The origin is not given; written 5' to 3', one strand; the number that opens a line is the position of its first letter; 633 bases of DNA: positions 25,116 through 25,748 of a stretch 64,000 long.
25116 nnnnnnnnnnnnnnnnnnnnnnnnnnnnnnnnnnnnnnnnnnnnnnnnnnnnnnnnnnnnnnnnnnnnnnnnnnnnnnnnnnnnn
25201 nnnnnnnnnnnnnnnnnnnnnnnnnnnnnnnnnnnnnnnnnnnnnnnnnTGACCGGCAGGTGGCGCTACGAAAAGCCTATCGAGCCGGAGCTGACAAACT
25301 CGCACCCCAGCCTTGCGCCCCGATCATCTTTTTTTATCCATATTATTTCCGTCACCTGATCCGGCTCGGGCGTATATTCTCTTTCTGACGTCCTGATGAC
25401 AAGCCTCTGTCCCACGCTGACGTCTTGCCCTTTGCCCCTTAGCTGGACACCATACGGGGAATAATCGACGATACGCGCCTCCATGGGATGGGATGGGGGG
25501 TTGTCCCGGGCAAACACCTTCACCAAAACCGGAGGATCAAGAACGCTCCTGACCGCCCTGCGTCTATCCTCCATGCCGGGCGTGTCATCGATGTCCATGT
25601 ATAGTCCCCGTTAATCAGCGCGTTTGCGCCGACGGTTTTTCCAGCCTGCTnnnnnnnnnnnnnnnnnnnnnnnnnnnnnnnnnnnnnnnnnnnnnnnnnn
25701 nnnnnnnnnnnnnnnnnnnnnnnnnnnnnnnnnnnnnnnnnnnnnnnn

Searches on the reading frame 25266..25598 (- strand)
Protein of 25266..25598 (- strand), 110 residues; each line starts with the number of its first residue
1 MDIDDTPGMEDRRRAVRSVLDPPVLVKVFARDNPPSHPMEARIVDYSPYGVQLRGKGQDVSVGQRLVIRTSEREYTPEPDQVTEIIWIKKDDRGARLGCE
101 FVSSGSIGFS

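Call 57: search_protein_families(library=pfam, proteins=[window:25266-25598:-], max_evalue=0.000001)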
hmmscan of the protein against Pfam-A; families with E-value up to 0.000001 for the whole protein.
window:25266-25598:- (110 aa): 1 family
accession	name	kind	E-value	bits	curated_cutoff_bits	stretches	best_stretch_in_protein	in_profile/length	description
PF07238.19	PilZ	-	6.7e-08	33.2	22.5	1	11-102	1-86/102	PilZ domain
